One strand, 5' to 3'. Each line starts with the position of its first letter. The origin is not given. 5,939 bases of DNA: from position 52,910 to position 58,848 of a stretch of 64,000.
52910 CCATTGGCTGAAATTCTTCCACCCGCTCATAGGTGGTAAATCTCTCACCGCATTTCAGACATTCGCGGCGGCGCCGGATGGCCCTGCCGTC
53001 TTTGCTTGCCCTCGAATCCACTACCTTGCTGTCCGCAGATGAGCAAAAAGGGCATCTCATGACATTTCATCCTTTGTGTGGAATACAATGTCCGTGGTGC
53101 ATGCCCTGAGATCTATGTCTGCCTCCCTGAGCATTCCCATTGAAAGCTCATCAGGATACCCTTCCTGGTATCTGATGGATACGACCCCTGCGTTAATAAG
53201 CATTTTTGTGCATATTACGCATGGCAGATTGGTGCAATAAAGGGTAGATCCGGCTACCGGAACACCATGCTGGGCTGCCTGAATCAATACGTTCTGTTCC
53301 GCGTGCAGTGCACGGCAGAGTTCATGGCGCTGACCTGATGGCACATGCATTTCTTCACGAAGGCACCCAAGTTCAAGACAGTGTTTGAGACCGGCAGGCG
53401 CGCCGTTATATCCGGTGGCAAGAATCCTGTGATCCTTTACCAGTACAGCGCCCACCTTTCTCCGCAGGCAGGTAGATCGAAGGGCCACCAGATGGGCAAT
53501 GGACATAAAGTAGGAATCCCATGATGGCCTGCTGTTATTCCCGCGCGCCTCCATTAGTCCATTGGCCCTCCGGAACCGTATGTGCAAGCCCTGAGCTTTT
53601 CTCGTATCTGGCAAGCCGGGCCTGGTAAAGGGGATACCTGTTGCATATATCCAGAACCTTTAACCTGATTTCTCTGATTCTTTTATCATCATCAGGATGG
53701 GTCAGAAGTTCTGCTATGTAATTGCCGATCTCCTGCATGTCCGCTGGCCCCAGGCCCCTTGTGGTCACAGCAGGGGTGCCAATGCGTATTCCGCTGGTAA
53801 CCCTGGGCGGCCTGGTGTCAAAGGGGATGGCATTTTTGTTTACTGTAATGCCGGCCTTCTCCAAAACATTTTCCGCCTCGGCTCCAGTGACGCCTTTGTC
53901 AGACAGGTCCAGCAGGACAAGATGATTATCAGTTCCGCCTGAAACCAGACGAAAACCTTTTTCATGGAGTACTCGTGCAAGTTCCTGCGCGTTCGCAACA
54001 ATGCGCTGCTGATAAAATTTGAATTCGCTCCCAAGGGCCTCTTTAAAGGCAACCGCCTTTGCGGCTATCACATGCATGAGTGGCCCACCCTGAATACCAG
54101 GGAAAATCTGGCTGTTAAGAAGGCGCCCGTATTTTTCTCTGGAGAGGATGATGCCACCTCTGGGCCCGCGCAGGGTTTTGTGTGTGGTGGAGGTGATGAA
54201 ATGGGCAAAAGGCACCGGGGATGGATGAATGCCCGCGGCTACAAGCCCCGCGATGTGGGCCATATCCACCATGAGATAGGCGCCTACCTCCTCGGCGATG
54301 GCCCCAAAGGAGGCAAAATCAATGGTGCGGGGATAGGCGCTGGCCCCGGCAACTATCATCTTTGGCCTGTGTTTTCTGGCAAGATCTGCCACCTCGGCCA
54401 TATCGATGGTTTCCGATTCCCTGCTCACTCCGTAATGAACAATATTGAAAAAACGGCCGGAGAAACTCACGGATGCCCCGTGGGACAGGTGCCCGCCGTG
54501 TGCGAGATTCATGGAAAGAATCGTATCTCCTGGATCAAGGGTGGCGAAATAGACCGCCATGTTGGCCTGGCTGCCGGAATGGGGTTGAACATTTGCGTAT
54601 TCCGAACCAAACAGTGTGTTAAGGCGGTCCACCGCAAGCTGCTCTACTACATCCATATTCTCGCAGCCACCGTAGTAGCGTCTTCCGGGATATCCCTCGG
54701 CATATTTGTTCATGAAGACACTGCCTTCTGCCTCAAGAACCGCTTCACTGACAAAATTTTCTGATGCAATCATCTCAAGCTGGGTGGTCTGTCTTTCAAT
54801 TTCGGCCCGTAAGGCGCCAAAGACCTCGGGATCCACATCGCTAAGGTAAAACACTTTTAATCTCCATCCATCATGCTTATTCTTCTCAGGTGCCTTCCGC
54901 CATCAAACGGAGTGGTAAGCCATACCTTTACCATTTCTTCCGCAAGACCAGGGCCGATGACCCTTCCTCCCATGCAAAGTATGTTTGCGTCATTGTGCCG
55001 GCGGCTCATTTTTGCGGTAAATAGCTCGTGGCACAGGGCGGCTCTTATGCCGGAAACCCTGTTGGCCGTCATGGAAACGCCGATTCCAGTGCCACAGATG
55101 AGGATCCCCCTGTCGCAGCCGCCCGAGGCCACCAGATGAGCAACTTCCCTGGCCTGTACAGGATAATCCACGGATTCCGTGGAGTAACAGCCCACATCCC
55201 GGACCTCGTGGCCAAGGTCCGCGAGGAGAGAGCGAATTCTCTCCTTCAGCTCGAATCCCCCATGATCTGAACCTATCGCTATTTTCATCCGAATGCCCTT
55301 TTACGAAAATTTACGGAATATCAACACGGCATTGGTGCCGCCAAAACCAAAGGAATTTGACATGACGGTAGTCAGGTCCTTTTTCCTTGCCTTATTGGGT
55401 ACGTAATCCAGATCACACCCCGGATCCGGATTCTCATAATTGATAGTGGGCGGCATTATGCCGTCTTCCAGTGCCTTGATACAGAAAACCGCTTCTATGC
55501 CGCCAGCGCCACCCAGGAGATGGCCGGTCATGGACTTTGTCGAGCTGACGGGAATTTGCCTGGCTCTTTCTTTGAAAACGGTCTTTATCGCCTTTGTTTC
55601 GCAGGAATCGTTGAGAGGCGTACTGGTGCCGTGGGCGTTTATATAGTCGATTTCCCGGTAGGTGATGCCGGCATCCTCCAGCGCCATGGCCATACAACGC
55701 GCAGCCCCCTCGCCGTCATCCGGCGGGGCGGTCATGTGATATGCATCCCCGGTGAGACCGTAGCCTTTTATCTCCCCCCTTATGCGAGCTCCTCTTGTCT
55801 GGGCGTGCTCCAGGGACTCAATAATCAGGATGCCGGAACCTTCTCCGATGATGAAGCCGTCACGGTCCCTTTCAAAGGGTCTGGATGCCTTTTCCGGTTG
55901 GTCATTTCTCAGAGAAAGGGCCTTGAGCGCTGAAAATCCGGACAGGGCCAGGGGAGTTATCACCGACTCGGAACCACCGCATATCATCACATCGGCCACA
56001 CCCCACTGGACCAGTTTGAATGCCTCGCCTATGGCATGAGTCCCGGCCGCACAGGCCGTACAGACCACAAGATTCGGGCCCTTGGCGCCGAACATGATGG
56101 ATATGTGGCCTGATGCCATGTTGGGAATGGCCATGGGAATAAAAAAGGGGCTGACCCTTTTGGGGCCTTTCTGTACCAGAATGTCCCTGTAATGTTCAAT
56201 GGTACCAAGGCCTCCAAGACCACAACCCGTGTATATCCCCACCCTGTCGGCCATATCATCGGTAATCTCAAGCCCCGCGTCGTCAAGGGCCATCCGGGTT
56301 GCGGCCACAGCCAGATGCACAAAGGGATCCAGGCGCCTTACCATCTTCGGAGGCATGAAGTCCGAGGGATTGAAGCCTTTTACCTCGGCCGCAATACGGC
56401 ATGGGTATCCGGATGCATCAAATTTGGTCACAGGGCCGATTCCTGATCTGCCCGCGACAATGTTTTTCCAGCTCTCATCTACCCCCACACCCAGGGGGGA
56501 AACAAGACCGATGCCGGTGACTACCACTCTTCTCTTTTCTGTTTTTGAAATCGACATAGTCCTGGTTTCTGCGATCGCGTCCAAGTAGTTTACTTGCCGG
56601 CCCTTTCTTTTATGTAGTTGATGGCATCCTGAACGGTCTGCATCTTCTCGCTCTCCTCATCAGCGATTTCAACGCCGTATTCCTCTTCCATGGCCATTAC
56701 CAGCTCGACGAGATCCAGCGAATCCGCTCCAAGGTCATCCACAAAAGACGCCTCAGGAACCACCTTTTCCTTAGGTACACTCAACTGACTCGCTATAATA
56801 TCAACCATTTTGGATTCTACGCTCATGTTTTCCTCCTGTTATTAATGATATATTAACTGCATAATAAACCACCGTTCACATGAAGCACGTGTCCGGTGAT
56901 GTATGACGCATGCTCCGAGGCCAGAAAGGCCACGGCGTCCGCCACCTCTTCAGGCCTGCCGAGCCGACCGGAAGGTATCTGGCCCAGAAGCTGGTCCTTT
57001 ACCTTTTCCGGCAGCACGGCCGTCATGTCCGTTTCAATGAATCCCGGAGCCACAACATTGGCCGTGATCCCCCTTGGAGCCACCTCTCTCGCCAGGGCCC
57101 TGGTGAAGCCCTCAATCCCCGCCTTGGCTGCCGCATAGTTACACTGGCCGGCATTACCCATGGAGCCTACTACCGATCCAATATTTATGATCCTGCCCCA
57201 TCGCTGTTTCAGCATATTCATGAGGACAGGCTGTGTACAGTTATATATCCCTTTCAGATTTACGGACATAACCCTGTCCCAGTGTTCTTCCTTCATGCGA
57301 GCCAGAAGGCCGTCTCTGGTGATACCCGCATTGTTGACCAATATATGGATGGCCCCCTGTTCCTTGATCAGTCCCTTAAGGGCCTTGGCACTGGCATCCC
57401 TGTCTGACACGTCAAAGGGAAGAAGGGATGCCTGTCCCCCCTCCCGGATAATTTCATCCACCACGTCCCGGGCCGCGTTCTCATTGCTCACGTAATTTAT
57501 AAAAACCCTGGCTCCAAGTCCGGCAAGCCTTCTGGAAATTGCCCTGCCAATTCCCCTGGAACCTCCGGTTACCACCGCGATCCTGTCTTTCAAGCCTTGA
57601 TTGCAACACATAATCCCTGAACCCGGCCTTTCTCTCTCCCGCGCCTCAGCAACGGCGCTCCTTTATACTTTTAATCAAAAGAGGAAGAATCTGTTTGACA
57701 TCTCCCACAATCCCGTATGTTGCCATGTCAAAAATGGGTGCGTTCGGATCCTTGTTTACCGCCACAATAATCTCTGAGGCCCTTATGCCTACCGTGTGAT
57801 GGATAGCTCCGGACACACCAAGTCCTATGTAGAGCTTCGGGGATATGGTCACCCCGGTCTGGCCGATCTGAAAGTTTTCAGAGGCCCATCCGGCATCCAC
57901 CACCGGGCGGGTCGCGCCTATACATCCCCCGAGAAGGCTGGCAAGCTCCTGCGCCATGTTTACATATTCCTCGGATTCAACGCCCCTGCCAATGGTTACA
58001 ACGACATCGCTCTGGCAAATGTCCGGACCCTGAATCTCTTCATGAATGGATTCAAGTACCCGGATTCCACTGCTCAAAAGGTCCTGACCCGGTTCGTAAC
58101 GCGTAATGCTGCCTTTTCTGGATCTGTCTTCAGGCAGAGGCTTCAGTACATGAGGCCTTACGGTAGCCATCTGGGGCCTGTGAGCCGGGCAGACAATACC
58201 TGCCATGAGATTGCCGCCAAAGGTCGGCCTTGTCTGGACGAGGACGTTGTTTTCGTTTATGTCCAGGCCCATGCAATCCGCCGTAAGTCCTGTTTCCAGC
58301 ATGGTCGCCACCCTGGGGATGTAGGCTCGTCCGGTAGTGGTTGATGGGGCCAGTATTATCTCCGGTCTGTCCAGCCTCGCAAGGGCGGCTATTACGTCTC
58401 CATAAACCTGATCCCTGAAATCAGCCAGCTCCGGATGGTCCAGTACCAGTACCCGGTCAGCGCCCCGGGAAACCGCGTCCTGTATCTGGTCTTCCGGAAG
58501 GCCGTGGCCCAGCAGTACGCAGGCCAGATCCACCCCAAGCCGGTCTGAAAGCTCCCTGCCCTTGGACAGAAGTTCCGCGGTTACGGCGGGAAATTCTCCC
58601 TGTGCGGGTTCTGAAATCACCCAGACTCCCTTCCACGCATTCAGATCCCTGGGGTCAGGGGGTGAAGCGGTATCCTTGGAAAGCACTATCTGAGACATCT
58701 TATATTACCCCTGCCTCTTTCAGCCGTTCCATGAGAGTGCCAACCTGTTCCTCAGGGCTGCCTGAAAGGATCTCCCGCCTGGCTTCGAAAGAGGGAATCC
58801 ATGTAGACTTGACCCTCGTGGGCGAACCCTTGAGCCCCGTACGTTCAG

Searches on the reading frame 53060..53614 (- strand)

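Call 78: search_protein_families(library=pfam, proteins=[window:53060-53614:-], max_evalue=0.00001)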
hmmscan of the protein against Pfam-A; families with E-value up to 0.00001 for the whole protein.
window:53060-53614:- (185 aa): 2 families
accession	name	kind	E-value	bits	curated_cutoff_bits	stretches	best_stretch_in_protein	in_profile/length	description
PF00383.29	dCMP_cyt_deam_1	-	2.4e-23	82.4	25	1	31-147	2-98/102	Cytidine and deoxycytidylate deaminase zinc-binding region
PF14437.12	MafB19-deam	-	1.1e-15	58.2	27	1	31-156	2-106/142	MafB19-like deaminase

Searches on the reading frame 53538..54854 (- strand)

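Call 78: search_protein_families(library=pfam, proteins=[window:53538-54854:-], max_evalue=0.00001)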
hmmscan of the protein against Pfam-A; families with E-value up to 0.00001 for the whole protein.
window:53538-54854:- (439 aa): 2 families
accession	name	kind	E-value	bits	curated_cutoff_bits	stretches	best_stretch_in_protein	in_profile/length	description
PF00464.25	SHMT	-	3.3e-166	553.3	27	1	4-380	1-399/399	Serine hydroxymethyltransferase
PF00155.27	Aminotran_1_2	-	3.8e-10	39.9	19.7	1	59-365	36-351/361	Aminotransferase class I and II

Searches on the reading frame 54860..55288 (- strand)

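Call 78: search_protein_families(library=pfam, proteins=[window:54860-55288:-], max_evalue=0.00001)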
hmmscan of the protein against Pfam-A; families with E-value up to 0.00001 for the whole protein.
window:54860-55288:- (143 aa): 1 family
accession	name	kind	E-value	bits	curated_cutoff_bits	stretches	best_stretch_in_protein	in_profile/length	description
PF02502.23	LacAB_rpiB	-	4.7e-61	205.2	24.7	1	3-139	1-137/138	Ribose/Galactose Isomerase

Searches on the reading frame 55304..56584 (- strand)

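Call 78: search_protein_families(library=pfam, proteins=[window:55304-56584:-], max_evalue=0.00001)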
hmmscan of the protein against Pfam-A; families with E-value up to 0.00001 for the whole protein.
window:55304-56584:- (427 aa): 2 families
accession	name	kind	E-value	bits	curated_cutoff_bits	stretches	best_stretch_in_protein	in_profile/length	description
PF00109.32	ketoacyl-synt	-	5.8e-57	193.6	20.8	1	18-261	2-252/252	Beta-ketoacyl synthase, N-terminal domain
PF02801.28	Ketoacyl-synt_C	-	2.2e-40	137.8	20.8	1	270-384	2-119/119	Beta-ketoacyl synthase, C-terminal domain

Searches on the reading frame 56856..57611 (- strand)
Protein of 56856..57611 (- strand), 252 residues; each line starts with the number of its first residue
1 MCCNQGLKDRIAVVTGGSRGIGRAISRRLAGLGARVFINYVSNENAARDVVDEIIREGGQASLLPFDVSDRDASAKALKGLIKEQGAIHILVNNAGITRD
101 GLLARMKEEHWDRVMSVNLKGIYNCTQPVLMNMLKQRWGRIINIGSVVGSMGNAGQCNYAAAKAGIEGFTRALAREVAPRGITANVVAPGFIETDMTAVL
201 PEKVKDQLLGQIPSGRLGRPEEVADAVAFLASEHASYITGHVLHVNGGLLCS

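Call 78: search_protein_families(library=pfam, proteins=[window:56856-57611:-], max_evalue=0.00001)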
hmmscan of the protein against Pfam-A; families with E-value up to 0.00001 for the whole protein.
window:56856-57611:- (252 aa): 3 families
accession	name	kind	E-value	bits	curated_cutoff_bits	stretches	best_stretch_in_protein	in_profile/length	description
PF13561.12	adh_short_C2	-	1e-65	222.1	27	1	19-249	6-235/236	Enoyl-(Acyl carrier protein) reductase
PF00106.31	adh_short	-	5e-63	212.6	26.6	1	11-202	2-192/195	short chain dehydrogenase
PF08659.16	KR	-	1.9e-24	87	22.6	1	13-176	4-166/180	KR domain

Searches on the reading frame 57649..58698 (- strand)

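Call 78: search_protein_families(library=pfam, proteins=[window:57649-58698:-], max_evalue=0.00001)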
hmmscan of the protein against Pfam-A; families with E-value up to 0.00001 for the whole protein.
window:57649-58698:- (350 aa): 2 families
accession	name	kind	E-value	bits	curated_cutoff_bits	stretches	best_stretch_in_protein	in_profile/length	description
PF01012.27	ETF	-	6e-46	157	26.7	1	25-202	1-177/181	Electron transfer flavoprotein domain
PF00766.25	ETF_alpha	-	1.1e-30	105.8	27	1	227-306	2-81/81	Electron transfer flavoprotein FAD-binding domain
